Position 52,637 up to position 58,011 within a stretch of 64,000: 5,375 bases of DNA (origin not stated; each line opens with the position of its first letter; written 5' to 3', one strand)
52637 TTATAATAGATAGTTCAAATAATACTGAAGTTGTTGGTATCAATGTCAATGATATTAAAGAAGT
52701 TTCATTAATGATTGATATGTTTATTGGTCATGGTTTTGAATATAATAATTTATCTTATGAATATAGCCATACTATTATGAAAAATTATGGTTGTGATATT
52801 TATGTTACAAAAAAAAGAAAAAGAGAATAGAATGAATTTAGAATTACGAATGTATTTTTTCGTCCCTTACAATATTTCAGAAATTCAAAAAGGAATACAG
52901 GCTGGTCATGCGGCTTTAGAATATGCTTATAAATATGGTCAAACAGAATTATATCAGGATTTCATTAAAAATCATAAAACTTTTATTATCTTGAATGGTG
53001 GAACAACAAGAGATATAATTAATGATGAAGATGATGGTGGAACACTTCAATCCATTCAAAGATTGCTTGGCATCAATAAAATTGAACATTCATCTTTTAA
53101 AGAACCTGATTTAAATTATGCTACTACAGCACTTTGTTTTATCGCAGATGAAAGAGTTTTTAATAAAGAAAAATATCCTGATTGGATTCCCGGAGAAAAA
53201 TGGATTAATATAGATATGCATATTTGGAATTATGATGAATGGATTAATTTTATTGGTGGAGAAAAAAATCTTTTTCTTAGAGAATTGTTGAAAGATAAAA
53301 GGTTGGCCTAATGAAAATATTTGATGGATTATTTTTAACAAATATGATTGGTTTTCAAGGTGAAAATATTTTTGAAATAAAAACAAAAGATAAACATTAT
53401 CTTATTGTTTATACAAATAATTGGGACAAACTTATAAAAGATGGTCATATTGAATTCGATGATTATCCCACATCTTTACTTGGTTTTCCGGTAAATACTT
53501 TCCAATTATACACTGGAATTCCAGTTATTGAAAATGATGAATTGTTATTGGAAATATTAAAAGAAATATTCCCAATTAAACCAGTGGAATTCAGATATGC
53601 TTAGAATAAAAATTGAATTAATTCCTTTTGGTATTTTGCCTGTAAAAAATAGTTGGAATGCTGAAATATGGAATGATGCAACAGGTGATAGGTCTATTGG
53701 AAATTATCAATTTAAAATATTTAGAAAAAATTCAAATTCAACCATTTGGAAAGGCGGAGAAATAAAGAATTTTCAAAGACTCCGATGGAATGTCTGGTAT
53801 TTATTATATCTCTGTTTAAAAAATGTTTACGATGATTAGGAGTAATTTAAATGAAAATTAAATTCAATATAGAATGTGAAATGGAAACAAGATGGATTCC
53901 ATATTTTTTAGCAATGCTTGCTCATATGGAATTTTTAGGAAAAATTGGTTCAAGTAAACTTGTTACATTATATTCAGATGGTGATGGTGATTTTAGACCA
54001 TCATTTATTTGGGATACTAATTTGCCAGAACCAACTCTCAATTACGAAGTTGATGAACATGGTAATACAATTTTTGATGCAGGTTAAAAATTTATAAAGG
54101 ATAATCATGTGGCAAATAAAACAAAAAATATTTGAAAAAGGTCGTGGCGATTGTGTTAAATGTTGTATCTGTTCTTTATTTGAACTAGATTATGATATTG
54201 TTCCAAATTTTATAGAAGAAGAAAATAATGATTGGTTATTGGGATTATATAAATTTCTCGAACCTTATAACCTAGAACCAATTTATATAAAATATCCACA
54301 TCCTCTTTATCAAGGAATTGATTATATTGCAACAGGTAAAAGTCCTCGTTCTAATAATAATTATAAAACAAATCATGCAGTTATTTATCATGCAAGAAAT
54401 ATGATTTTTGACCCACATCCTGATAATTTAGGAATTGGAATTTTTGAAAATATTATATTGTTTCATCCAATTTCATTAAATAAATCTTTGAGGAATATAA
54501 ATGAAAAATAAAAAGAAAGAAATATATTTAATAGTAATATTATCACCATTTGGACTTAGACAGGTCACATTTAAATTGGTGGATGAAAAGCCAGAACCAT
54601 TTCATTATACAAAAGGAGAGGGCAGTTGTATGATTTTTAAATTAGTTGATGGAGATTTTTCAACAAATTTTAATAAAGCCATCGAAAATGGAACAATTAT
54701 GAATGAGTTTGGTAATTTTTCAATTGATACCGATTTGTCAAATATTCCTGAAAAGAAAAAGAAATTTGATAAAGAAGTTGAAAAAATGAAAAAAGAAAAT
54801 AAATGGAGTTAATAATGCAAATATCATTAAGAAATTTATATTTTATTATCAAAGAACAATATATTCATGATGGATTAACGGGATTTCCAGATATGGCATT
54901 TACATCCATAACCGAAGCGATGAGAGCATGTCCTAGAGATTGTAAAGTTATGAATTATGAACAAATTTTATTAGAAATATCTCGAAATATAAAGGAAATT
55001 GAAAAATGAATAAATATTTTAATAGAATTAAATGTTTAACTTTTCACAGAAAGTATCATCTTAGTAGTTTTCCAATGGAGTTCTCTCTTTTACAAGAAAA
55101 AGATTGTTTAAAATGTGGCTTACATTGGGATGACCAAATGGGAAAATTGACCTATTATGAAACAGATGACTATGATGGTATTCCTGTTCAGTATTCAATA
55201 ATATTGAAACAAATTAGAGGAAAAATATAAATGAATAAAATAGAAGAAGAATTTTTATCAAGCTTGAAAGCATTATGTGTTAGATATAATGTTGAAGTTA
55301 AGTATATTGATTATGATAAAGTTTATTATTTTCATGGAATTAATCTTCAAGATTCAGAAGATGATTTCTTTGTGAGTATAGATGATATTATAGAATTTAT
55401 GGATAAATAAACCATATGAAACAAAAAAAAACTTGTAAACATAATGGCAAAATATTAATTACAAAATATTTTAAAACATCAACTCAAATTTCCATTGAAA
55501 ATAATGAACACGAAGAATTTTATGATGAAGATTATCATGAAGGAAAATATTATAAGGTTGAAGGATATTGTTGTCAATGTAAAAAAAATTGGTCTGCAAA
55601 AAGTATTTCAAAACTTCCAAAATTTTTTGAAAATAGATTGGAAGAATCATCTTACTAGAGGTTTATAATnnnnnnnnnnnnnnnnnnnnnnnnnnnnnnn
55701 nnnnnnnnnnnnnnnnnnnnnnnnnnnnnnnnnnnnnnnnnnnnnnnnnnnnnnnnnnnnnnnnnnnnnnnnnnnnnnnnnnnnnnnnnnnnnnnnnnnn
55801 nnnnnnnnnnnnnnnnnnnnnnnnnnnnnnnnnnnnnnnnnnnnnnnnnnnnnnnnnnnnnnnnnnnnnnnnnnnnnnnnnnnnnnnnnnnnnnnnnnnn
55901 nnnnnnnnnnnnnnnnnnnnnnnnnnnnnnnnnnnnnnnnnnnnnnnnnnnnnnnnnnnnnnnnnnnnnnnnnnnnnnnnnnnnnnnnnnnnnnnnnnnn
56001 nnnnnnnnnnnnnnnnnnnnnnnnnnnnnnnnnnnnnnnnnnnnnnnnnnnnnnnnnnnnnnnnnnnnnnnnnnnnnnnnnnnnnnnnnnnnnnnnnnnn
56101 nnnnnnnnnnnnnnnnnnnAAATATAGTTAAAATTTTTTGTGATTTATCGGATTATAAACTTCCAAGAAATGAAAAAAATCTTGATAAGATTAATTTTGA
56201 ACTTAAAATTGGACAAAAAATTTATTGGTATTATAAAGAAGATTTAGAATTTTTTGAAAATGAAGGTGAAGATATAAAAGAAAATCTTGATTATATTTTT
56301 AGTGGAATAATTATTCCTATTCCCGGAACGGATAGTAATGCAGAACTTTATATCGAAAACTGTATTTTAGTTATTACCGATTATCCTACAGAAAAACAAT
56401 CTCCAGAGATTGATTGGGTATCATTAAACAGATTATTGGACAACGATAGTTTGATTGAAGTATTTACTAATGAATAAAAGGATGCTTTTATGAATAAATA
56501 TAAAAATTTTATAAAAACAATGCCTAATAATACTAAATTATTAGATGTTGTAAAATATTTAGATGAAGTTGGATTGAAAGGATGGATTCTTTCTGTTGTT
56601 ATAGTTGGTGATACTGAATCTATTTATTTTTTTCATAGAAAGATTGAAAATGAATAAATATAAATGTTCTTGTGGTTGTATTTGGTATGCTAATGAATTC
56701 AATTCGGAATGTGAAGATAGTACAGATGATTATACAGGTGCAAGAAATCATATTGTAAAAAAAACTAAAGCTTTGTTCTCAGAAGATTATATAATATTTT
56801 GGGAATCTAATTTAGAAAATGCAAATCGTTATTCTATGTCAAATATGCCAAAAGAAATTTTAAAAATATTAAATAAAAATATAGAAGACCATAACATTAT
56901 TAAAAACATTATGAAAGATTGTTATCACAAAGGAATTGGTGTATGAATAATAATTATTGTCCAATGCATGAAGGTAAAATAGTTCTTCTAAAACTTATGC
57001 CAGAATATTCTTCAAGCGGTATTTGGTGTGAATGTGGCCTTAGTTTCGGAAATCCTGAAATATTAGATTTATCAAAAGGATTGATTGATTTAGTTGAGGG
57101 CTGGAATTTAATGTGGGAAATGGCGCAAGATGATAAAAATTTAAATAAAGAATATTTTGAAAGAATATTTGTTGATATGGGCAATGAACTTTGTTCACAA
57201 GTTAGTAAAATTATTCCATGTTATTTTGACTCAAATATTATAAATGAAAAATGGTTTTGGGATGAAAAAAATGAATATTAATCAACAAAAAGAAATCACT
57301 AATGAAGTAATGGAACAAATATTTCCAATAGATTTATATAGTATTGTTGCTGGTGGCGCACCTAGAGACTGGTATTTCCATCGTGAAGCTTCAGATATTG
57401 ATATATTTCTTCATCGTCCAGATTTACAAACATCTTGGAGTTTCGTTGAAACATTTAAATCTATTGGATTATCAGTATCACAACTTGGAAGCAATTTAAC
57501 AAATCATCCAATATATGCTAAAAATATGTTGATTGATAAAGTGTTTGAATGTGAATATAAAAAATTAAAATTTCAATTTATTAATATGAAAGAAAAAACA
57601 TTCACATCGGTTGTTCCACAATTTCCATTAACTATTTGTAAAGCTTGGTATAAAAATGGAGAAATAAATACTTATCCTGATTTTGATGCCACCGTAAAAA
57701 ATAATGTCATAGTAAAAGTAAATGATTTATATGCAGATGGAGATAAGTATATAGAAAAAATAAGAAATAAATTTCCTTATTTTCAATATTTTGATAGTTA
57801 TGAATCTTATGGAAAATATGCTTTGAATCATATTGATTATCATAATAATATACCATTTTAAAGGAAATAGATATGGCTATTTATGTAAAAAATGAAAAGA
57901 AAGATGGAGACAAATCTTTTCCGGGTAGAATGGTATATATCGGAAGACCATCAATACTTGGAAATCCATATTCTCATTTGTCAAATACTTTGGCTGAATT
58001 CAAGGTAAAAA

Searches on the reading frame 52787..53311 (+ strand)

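Call 31: search_protein_families(library=phrogs, proteins=[window:52787-53311:+], max_evalue=0.0001)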
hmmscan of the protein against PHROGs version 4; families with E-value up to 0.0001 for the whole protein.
window:52787-53311:+ (174 aa): 1 family
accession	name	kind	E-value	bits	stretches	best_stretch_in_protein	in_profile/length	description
phrog_3668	-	other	2.8e-21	77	1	20-130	3-108/152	hydrolase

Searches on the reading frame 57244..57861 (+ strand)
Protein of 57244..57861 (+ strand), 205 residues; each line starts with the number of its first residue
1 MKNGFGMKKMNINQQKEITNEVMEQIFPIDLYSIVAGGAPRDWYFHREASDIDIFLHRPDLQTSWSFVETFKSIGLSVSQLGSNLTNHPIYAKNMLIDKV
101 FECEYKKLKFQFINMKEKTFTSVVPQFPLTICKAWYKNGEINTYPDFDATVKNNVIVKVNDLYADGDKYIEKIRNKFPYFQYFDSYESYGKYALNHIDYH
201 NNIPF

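Call 31: search_protein_families(library=phrogs, proteins=[window:57244-57861:+], max_evalue=0.0001)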
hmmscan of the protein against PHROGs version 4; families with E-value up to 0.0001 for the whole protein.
window:57244-57861:+ (205 aa): 3 families
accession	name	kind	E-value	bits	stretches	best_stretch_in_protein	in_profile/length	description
phrog_10174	-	DNA, RNA and nucleotide metabolism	1.5e-22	81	1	9-135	12-137/137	nucleotidyltransferase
phrog_1614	-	DNA, RNA and nucleotide metabolism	9.4e-18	65.8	1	33-182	37-192/268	nucleotidyltransferase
phrog_12715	-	DNA, RNA and nucleotide metabolism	3.8e-05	23.9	1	18-127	26-140/457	nucleotidyltransferase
